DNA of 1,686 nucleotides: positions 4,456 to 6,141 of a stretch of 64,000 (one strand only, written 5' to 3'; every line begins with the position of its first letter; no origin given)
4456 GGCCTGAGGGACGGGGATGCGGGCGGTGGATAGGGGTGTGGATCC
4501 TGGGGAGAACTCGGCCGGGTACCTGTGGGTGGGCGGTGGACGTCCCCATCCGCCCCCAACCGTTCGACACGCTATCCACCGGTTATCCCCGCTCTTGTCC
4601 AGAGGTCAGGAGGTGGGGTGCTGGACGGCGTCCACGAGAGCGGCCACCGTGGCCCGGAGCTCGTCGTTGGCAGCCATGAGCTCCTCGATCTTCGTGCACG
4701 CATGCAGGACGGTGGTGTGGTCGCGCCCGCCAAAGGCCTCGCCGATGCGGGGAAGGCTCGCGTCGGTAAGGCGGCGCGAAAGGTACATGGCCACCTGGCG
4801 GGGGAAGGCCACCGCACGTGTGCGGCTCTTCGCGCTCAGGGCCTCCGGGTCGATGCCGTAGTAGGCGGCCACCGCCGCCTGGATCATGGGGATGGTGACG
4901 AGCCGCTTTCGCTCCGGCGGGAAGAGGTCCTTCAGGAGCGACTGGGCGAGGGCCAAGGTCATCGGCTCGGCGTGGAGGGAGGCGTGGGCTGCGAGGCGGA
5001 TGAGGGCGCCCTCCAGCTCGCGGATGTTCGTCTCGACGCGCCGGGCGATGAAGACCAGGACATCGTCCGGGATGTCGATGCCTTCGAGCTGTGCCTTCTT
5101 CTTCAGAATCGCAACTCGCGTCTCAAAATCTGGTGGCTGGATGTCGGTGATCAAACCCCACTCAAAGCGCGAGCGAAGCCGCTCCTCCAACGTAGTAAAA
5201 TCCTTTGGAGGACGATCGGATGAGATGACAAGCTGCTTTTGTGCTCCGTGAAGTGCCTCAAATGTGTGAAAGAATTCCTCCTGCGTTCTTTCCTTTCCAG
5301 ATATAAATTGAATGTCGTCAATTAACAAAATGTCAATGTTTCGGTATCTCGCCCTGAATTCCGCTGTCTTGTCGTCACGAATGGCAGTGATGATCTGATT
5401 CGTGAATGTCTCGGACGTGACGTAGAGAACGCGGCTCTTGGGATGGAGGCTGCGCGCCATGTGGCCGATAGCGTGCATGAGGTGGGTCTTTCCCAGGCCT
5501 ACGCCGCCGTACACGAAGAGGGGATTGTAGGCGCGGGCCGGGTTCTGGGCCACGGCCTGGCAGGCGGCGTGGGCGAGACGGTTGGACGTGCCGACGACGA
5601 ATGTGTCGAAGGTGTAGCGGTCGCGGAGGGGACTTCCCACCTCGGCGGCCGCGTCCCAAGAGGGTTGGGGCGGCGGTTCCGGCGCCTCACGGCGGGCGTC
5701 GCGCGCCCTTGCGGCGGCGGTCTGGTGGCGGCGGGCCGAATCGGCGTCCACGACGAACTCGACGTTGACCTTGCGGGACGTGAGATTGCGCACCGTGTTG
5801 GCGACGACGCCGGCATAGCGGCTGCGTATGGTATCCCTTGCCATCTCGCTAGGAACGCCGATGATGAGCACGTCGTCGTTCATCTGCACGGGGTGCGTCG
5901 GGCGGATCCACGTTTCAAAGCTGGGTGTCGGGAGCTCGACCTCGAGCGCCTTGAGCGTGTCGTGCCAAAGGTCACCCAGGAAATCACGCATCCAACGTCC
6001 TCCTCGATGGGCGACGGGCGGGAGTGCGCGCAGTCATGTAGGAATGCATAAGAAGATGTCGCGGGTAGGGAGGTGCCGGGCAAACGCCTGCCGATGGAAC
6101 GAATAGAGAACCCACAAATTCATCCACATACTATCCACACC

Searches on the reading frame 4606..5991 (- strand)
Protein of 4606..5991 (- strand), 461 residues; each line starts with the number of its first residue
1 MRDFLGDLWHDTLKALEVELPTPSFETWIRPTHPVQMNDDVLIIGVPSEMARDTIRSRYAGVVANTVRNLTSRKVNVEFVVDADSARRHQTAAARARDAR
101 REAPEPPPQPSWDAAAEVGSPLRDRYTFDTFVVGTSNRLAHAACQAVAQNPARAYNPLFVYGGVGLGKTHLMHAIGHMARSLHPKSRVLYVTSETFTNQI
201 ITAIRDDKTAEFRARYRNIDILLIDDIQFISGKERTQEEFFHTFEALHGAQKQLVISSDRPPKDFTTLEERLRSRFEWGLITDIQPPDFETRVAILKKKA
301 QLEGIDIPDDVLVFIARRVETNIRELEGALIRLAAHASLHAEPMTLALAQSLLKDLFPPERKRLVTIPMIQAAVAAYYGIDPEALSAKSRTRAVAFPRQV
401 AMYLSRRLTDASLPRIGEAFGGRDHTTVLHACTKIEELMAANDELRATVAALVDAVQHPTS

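Call 60: search_protein_families(library=pfam, proteins=[window:4606-5991:-], max_evalue=0.00001)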
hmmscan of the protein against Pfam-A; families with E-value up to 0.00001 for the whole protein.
window:4606-5991:- (461 aa): 5 families
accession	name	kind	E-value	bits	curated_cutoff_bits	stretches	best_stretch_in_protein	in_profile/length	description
PF00308.24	Bac_DnaA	-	4e-74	248.6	23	1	122-283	1-162/162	Bacterial DnaA ATPAse domain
PF08299.17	Bac_DnaA_C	-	1.3e-30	105.7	31.5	1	369-435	3-69/69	Bacterial dnaA protein helix-turn-helix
PF11638.13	DnaA_N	-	3.8e-14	52.6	24.6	1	7-66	2-62/65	DnaA N-terminal domain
PF22688.2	Hda_lid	-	7.2e-09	35.9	27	0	291-341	3-52/65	Hda, lid domain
PF01695.23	IstB_IS21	-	8.1e-08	32.5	24.1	1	158-261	95-195/238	IstB-like ATP binding protein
